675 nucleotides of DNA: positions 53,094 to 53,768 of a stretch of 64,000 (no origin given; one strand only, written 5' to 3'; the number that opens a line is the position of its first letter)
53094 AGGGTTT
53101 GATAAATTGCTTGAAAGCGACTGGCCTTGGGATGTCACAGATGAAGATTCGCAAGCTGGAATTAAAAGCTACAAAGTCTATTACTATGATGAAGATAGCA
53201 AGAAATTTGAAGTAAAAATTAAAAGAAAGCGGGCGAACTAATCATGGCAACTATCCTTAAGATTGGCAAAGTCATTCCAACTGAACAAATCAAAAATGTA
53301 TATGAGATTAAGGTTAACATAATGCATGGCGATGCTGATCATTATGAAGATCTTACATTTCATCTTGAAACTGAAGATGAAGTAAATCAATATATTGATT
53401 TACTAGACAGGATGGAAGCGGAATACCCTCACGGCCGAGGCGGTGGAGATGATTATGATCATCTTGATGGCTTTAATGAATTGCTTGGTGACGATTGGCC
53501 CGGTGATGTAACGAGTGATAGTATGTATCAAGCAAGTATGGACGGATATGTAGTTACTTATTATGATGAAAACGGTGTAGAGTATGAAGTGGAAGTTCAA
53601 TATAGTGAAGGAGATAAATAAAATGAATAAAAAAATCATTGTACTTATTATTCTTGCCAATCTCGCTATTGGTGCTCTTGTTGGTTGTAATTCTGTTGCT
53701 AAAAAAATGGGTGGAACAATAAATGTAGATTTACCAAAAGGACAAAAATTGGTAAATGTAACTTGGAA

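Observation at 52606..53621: Tandem paralogs sharing an HGDADH ... GRGGGD ... DWP.DVT module of unknown function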

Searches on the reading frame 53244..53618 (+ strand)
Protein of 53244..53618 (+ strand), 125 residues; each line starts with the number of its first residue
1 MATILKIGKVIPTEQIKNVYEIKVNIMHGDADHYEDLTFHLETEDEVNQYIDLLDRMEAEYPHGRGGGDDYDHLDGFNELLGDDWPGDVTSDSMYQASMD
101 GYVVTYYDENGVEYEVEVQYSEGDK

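Call 4: search_protein_families(library=pfam, proteins=[window:53244-53618:+], max_evalue=0.01)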
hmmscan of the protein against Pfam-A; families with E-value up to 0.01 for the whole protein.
window:53244-53618:+ (125 aa): 0 families

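Call 5: search_protein_families(library=phrogs, proteins=[window:53244-53618:+], max_evalue=0.01)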
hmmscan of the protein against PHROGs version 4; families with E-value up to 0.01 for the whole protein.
window:53244-53618:+ (125 aa): 3 families
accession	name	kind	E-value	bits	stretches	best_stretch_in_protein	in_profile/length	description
phrog_8562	-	unknown function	2.9e-25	90.4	1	5-121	3-131/173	-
phrog_28807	-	unknown function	6.3e-05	23.7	0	86-116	181-211/214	-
phrog_2290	-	unknown function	0.00016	23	1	12-72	5-67/165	-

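Call 7: search_dna_similar(query=window:53244-53618:+, collection=phages, mode=protein, max_rows=60, max_evalue=0.001)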
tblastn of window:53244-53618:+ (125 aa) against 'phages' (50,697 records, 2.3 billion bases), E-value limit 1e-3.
Records with a match: 32; places in all: 32; records where one place covers at least 80% of the query: 30.
Best place of each record, by identity: <60% 32.
By first word of the organism name: Aeromonas 10; Bacillus 8; Salmonella 7; Cellulophaga 2; Sinorhizobium 1; Xanthomonas 1; Erwinia 1; Lysinibacillus 1; uncultured 1.
By host as written in the record: Bacillus megaterium 4; Aeromonas salmonicida 4; Aeromonas hydrophila BIOTECH 10089 3; Salmonella enterica subsp. enterica serovar Newport 2; Bacillus megaterium str. ATCC 43725 2; Salmonella enterica subsp. enterica serovar Enteritidis 2; - 2; Bacillus megaterium DSM 319 2; and 10 more.
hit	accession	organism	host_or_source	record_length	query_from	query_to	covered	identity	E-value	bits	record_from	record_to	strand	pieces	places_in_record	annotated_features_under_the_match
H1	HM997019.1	Salmonella phage 7-11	Salmonella enterica subsp. enterica ...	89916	1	117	94%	36.5%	8e-16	77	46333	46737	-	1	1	hypothetical protein (x2)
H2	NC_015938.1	Salmonella phage 7-11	Salmonella enterica subsp. enterica ...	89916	1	117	94%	36.5%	8e-16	77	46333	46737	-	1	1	hypothetical protein (x2)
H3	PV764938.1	Sinorhizobium phage Phosso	Sinohrizobium meliloti NRRL L-50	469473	5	119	92%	34.4%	2e-9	59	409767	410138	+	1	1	hypothetical protein (x2)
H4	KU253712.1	Bacillus phage Eldridge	Bacillus megaterium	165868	14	119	85%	36.3%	2e-8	57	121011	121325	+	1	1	hypothetical protein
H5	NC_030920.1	Bacillus phage Eldridge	Bacillus megaterium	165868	14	119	85%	36.3%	2e-8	57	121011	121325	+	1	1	hypothetical protein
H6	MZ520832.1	Salmonella phage SSBI34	Salmonella enterica subsp. enterica ...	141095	5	122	94%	32.3%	6e-13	69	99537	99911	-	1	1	none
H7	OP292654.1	Xanthomonas phage XbC2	Xanthomonas vesicatoria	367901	7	122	93%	31.8%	7e-13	69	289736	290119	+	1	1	hypothetical protein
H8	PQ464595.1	Erwinia phage Kaldavass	Erwinia aphidicola W09_2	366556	7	121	92%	32.1%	3e-14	73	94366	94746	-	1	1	hypothetical protein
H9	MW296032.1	Salmonella phage pSal-SNUABM-01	Salmonella sp.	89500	9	118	88%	31.2%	1e-11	66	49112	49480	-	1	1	hypothetical protein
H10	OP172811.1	Lysinibacillus phage LC76P1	Lysinibacillus capsici DO76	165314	13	118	85%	31.6%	7e-9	58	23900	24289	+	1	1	hypothetical protein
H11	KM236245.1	Bacillus phage Mater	Bacillus megaterium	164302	17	119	82%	32.4%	3e-5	47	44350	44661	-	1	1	hypothetical protein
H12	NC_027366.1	Bacillus phage Mater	Bacillus megaterium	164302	17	119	82%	32.4%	3e-5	47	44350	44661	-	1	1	hypothetical protein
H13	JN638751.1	Bacillus phage G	Bacillus megaterium str. ATCC 43725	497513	20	117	78%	33.7%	1e-3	43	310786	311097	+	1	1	409: gp409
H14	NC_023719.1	Bacillus phage G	Bacillus megaterium str. ATCC 43725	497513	20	117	78%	33.7%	1e-3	43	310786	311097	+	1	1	409: gp409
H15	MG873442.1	Salmonella phage SE131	Salmonella enterica subsp. enterica ...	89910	7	118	90%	29.0%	1e-9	60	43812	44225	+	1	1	hypothetical protein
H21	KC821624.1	Cellulophaga phage phi14:2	Cellulophaga baltica #14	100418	9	120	90%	23.4%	2e-5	48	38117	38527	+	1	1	hypothetical protein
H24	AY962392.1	Aeromonas phage 31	Aeromonas salmonicida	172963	5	116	90%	22.8%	7e-4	43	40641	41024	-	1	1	PHG31ORF067c: hypothetical protein | PHG31ORF068c: hypothetical protein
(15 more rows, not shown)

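Call 8: find_homologous_proteins(query=window:53244-53618:+, max_evalue=0.001)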
Query window:53244-53618:+ (125 aa): 3 proteins with E <= 0.001 among 10 candidates.
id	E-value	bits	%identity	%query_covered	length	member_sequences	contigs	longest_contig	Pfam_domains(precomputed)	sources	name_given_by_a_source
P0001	1.6e-77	276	100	100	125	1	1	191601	-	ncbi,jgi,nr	ncbi:MAG: hypothetical protein K0R18_167 [Bacillales bacterium]|jgi:hypothetical protein|nr:hypothet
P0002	1.3e-34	137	53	95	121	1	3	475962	-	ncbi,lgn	ncbi:hypothetical protein D3C87_77670 [compost metagenome]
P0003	3.9e-11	61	35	82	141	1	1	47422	-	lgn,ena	-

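Call 10: get_annotated_region(hit=H1, flank=5000)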
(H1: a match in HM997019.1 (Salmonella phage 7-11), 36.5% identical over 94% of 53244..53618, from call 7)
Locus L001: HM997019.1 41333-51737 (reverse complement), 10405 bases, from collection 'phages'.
description: Salmonella phage 7-11, complete genome.
organism: Salmonella phage 7-11 (NCBI taxid 1054968)
taxonomy: Viruses; Duplodnaviria; Heunggongvirae; Uroviricota; Caudoviricetes; Grimontviridae; Moazamivirus; Moazamivirus 711
host: Salmonella enterica subsp. enterica serovar Newport; source: -; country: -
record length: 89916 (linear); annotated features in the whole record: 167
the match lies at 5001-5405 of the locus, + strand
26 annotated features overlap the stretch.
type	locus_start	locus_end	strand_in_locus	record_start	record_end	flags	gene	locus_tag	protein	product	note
CDS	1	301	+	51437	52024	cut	-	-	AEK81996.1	dCTP deaminase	similar to Enterobacteria phage phiEco32 dCTP deaminase in YP_001671817.1 and Marine cyanobacterial siphovirus PSS2 ...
CDS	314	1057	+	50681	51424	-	-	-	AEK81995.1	PhoH-like protein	similar to Enterobacteria phage phiEco32 phosphate starvation-inducible phoH-like protein in YP_001671805.1 and ...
CDS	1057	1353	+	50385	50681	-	-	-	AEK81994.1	thiol-disulphide isomerase and thioredoxin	similar to Enterobacteria phage phiEco32 thiol-disulphide isomerase and thioredoxin in YP_001671810.1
CDS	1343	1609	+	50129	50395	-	-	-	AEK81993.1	hypothetical protein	similar to Enterobacteria phage phiEco32 conserved hypothetical protein in YP_001671813.1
CDS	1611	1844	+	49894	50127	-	-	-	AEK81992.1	hypothetical protein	-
CDS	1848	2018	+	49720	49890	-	-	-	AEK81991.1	hypothetical protein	similar to Enterobacteria phage phiEco32 hypothetical protein phi32_61 in YP_001671806.1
CDS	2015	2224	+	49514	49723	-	-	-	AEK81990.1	hypothetical protein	-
CDS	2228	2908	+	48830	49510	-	-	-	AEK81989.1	thymidylate synthase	similar to Enterobacteria phage phiEco32 thymidylate synthase thyX/thy1 in YP_001671809.1 and Enterobacteria phage ...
CDS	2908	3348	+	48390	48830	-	-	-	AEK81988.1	DNA-binding protein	similar to Enterobacteria phage phiEco32 DNA-binding protein in YP_001671812.1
CDS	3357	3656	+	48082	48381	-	-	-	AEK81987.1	hypothetical protein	-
CDS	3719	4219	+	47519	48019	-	-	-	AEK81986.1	hypothetical protein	Tk.4; similar to Enterobacteria phage JS98 Tk.4 conserved hypothetical protein in YP_001595233.1 and Enterobacteria ...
CDS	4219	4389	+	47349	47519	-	-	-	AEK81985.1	hypothetical protein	-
CDS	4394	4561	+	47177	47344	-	-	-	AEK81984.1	hypothetical protein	similar to Enterobacteria phage RTP hypothetical protein rtp12 in YP_398956.1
CDS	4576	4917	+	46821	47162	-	-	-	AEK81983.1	hypothetical protein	similar to Enterobacteria phage phiEco32 hypothetical protein phi32_58 in YP_001671803.1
CDS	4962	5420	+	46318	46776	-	-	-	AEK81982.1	hypothetical protein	similar to Aeromonas phage 31 hypothetical protein PHG31p66 in YP_238795.1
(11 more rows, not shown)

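Call 11: get_annotated_region(hit=H4, flank=5000)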
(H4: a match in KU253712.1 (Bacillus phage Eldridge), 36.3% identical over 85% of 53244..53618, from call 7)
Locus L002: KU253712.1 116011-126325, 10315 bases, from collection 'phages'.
description: Bacillus phage Eldridge, complete genome.
organism: Bacillus phage Eldridge (NCBI taxid 1776293)
taxonomy: Viruses; Duplodnaviria; Heunggongvirae; Uroviricota; Caudoviricetes; Herelleviridae; Bastillevirinae; Eldridgevirus; Eldridgevirus eldridge
host: Bacillus megaterium; source: -; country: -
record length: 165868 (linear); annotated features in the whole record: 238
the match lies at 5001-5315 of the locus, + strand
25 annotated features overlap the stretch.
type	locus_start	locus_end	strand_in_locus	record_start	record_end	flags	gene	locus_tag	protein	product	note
CDS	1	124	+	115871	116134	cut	-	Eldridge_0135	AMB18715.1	hypothetical protein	-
CDS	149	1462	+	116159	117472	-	-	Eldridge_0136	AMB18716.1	metallophosphatase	-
CDS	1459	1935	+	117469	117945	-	-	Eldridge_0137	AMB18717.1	hypothetical protein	-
CDS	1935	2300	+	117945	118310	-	-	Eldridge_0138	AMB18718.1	hypothetical protein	-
CDS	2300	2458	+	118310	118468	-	-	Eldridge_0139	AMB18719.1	hypothetical protein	-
CDS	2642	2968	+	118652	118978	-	-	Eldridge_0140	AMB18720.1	hypothetical protein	-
CDS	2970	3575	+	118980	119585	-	-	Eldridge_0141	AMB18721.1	hypothetical protein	-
CDS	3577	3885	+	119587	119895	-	-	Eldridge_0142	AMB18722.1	hypothetical protein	-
CDS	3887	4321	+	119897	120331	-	-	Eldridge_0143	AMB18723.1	hypothetical protein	-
CDS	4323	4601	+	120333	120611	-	-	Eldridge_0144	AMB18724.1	hypothetical protein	-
CDS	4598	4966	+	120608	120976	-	-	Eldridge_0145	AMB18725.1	hypothetical protein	-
CDS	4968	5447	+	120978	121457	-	-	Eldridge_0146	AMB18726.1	hypothetical protein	-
CDS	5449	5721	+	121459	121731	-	-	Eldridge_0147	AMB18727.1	hypothetical protein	-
CDS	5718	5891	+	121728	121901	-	-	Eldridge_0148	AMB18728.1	hypothetical protein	-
CDS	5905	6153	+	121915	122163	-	-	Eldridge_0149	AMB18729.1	hypothetical protein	-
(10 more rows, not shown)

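Call 12: get_annotated_region(hit=H7, flank=5000)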
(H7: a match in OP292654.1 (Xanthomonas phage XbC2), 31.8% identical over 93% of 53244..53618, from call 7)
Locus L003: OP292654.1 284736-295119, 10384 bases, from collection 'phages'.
description: Xanthomonas phage XbC2, complete genome.
organism: Xanthomonas phage XbC2 (NCBI taxid 2978503)
taxonomy: Viruses; Duplodnaviria; Heunggongvirae; Uroviricota; Caudoviricetes; Mimasvirus
host: Xanthomonas vesicatoria; source: water from irrigation channel; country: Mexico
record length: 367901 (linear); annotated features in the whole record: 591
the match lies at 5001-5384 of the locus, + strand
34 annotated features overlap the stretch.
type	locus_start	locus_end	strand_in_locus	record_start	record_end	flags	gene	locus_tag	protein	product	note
CDS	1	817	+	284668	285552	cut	-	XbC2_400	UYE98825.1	DNA cytosine methyltransferase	-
CDS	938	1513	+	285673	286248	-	-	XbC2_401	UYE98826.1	hypothetical protein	-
CDS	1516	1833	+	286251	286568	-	-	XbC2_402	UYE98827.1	hypothetical protein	-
CDS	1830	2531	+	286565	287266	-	-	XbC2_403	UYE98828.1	hypothetical protein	-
CDS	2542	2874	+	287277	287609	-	-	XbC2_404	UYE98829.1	hypothetical protein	-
CDS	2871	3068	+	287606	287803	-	-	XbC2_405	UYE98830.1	hypothetical protein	-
CDS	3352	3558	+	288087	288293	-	-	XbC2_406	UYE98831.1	hypothetical protein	-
CDS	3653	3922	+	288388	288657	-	-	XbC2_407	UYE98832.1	hypothetical protein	-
CDS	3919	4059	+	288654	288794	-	-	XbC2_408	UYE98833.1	hypothetical protein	-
CDS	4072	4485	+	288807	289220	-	-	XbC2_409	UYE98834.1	hypothetical protein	-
CDS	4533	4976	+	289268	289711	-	-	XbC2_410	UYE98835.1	hypothetical protein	-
CDS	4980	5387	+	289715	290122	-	-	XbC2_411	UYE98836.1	hypothetical protein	-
CDS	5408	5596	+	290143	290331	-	-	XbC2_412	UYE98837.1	hypothetical protein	-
CDS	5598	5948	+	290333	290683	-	-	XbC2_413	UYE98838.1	hypothetical protein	-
tRNA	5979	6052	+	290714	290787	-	-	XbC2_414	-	tRNA-Arg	tRNA Arg (TCT)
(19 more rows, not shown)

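Call 13: get_annotated_region(hit=H24, flank=5000)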
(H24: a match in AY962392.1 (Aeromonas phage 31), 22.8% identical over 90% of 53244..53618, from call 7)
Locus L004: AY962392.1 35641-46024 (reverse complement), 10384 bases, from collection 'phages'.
description: Aeromonas phage 31, complete genome.
organism: Aeromonas phage 31 (NCBI taxid 321023)
taxonomy: Viruses; Duplodnaviria; Heunggongvirae; Uroviricota; Caudoviricetes; Straboviridae; Biquartavirus; Biquartavirus 44RR2
host: Aeromonas salmonicida; source: -; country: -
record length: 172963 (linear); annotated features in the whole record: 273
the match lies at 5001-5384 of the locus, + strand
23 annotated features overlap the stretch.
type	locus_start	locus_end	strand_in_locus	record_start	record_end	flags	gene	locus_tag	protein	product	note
CDS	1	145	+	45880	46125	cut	PHG31ORF079c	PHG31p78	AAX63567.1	hypothetical protein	similar to NP_932434.1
CDS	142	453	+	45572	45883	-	PHG31ORF078c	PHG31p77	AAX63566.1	hypothetical protein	similar to NP_932433.1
CDS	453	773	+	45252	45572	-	PHG31ORF077c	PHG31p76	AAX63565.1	hypothetical protein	similar to NP_932432.1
CDS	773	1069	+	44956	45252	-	PHG31ORF076c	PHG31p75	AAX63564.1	hypothetical protein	similar to NP_932431.1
CDS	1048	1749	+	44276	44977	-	PHG31ORF075c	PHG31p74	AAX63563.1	hypothetical protein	similar to NP_932430.1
repeat_region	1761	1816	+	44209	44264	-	-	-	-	-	31repeatB_1 similar to other 31repeatB and to 44RRrepeatB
CDS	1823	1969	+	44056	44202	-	PHG31ORF074c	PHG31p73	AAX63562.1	hypothetical protein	similar to NP_932429.1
CDS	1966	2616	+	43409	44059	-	PHG31ORF073c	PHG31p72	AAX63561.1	hypothetical protein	similar to NP_932428.1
CDS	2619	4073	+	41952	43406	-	PHG31ORF072c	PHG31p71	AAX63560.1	hypothetical protein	similar to NP_932427.1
CDS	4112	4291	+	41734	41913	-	PHG31ORF071c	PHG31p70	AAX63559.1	hypothetical protein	similar to NP_932426.1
CDS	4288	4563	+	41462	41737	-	PHG31ORF070c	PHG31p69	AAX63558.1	hypothetical protein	similar to NP_932425.1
CDS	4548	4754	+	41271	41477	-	PHG31ORF069c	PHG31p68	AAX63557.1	hypothetical protein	similar to NP_932424.1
CDS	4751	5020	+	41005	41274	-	PHG31ORF068c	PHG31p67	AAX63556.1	hypothetical protein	similar to NP_932423.1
CDS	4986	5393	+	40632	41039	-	PHG31ORF067c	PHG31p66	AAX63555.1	hypothetical protein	similar to NP_932422.1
CDS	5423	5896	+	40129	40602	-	49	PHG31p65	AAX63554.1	gp49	similar to NP_932421.1; EndoVII packaging and recombination endonuclease VII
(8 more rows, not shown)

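Call 14: get_annotated_region(hit=H3, flank=3000)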
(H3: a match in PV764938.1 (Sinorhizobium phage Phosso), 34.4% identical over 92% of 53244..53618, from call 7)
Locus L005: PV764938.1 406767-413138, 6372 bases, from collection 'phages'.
description: Sinorhizobium phage Phosso, complete genome.
organism: Sinorhizobium phage Phosso (NCBI taxid 3435197)
taxonomy: Viruses
host: Sinohrizobium meliloti NRRL L-50; source: soil; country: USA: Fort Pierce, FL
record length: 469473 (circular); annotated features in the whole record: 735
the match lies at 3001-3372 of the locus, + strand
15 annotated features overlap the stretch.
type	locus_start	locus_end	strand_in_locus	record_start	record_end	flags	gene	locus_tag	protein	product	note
CDS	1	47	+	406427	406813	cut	-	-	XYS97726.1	hypothetical protein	572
CDS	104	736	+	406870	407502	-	-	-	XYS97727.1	hypothetical protein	573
CDS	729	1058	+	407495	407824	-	-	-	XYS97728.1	hypothetical protein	574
CDS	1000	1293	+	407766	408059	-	-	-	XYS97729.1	hypothetical protein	575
CDS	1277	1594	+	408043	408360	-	-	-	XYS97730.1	hypothetical protein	576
CDS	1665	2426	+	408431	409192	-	-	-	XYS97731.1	hypothetical protein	577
CDS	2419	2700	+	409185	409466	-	-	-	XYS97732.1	hypothetical protein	578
CDS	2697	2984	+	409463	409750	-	-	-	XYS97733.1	hypothetical protein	579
CDS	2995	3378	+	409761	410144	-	-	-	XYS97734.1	hypothetical protein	580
CDS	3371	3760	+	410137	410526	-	-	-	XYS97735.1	hypothetical protein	581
CDS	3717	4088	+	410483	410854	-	-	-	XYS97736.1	hypothetical protein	582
CDS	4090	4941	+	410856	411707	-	-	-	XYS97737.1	ADP-ribosyl glycohydrolase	583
CDS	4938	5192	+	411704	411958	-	-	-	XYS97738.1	hypothetical protein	584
CDS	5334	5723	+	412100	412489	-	-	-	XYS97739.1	hypothetical protein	585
CDS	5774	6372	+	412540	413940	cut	-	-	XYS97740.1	hypothetical protein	586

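Call 15: get_annotated_region(hit=H8, flank=3000)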
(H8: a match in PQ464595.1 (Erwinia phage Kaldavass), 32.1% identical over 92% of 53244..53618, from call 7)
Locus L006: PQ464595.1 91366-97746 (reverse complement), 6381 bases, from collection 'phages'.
description: Erwinia phage Kaldavass, complete genome.
organism: Erwinia phage Kaldavass (NCBI taxid 3374950)
taxonomy: Viruses
host: Erwinia aphidicola W09_2; source: -; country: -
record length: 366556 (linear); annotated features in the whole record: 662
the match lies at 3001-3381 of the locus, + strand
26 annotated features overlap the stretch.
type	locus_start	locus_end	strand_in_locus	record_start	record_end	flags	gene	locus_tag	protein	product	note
CDS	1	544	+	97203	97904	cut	-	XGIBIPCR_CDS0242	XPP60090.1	hypothetical protein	-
CDS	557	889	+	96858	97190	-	-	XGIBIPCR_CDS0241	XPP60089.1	hypothetical protein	-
CDS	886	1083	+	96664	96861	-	-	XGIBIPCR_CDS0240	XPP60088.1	hypothetical protein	-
CDS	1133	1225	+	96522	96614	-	-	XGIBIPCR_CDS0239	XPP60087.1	hypothetical protein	-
CDS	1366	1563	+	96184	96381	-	-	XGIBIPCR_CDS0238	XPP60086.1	hypothetical protein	-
CDS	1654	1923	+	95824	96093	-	-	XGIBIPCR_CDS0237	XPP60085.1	hypothetical protein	-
CDS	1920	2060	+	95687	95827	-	-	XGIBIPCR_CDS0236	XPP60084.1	hypothetical protein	-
CDS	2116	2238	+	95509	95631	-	-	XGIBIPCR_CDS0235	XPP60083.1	hypothetical protein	-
CDS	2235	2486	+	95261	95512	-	-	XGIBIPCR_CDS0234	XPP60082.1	hypothetical protein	-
CDS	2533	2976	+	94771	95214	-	-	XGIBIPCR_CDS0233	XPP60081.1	hypothetical protein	-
CDS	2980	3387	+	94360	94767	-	-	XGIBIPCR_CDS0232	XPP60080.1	hypothetical protein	-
CDS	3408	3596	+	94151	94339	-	-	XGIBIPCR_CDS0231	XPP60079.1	hypothetical protein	-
CDS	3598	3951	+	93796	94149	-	-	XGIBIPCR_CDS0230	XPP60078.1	hypothetical protein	-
tRNA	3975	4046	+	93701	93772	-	-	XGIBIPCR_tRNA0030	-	tRNA-Arg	-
CDS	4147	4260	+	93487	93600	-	-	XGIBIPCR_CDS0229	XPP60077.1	hypothetical protein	-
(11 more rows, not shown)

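Call 16: get_annotated_region(hit=H13, flank=3000)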
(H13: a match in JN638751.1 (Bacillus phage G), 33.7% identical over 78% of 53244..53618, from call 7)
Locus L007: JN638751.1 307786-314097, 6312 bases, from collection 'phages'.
description: Bacillus phage G, complete genome.
organism: Bacillus phage G (NCBI taxid 2884420)
taxonomy: Viruses; Duplodnaviria; Heunggongvirae; Uroviricota; Caudoviricetes; Donellivirus; Donellivirus gee
host: Bacillus megaterium str. ATCC 43725; source: soil; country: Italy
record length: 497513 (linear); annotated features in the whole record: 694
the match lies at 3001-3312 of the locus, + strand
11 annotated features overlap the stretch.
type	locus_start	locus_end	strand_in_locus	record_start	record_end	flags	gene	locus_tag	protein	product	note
CDS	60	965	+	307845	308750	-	405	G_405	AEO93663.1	gp405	-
CDS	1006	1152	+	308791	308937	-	406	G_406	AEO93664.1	gp406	-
CDS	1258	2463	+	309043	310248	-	407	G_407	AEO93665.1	gp407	recombinase A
CDS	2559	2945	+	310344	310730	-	408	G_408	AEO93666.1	gp408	-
CDS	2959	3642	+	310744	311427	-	409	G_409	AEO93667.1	gp409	-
CDS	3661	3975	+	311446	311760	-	410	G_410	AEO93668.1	gp410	-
CDS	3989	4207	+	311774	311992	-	411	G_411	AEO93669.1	gp411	-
CDS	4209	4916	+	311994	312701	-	412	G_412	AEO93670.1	gp412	-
CDS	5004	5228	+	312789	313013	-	413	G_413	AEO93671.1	gp413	-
CDS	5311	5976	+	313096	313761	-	414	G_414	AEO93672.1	gp414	-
CDS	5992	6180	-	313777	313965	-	415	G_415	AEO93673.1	gp415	-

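Call 17: get_annotated_region(hit=H21, flank=3000)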
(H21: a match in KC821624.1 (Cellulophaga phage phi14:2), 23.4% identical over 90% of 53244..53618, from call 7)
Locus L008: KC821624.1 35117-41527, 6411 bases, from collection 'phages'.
description: Cellulophaga phage phi14:2, complete genome.
organism: Cellulophaga phage phi14:2 (NCBI taxid 1327990)
taxonomy: Viruses; Duplodnaviria; Heunggongvirae; Uroviricota; Caudoviricetes; Crassvirales; Steigviridae; Asinivirinae; Akihdevirus; Akihdevirus balticus
host: Cellulophaga baltica #14; source: seawater; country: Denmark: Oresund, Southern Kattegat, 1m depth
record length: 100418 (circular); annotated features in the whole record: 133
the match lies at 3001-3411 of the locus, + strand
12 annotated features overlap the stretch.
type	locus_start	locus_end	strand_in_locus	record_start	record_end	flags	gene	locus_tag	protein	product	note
CDS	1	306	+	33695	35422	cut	-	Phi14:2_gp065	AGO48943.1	ribonucleoside-diphosphate reductase subunit alpha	annotation based on sequence similarity to NCBI YP_003283933, CDD PRK09102, and Pfam PF02867.10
CDS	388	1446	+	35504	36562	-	-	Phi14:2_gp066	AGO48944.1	hypothetical protein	-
CDS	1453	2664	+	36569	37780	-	-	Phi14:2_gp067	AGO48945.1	DNA helicase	annotation based on sequence similarity to NCBI ZP_08964443, CDD COG1061, and Pfam PF00271.26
CDS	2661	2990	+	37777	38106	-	-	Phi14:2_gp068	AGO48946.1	hypothetical protein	-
CDS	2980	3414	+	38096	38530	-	-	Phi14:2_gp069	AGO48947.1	hypothetical protein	-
CDS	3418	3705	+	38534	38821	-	-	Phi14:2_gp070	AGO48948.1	hypothetical protein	-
CDS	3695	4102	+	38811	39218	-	-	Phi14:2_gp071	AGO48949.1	hypothetical protein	-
CDS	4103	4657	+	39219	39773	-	-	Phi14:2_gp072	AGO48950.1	hypothetical protein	-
CDS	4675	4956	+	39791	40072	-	-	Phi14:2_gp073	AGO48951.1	hypothetical protein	-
CDS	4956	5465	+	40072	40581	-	-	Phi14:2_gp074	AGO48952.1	metallophosphatase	annotation based on sequence similarity to NCBI AFC21710, CDD cl13995, and Pfam PF12850.2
CDS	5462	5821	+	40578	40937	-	-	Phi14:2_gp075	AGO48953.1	hypothetical protein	-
CDS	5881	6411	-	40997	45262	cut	-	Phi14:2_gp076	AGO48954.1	structural protein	annotation based on experimental MS/MS proteomics analysis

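Call 18: get_annotated_region(hit=H10, flank=3000)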
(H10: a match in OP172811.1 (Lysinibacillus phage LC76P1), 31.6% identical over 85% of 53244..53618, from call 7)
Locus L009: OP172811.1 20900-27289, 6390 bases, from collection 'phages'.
description: Lysinibacillus phage LC76P1, complete genome.
organism: Lysinibacillus phage LC76P1 (NCBI taxid 2968682)
taxonomy: Viruses; Duplodnaviria; Heunggongvirae; Uroviricota; Caudoviricetes
host: Lysinibacillus capsici DO76; source: municipal sewage; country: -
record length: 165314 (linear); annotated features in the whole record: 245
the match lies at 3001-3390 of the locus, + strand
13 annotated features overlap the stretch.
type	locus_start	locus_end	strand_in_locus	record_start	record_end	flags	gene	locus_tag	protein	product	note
CDS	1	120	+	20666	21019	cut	-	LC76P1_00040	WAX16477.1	hypothetical protein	-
CDS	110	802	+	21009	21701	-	-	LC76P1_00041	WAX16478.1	hypothetical protein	-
CDS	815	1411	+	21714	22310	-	-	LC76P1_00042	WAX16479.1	hypothetical protein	-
CDS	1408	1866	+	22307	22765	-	-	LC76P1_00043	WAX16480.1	hypothetical protein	-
CDS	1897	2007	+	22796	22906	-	-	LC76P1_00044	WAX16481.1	hypothetical protein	-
CDS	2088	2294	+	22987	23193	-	-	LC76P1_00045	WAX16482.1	hypothetical protein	-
CDS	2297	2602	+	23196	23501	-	-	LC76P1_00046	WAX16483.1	hypothetical protein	-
CDS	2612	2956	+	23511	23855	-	-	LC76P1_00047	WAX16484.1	hypothetical protein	-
CDS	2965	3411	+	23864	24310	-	-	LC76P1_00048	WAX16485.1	hypothetical protein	-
CDS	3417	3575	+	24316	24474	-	-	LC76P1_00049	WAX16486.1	hypothetical protein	-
CDS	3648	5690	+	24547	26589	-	-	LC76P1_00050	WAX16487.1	hypothetical protein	-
CDS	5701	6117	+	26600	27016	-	-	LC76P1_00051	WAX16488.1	hypothetical protein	-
CDS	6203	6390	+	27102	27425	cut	-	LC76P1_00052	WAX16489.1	hypothetical protein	-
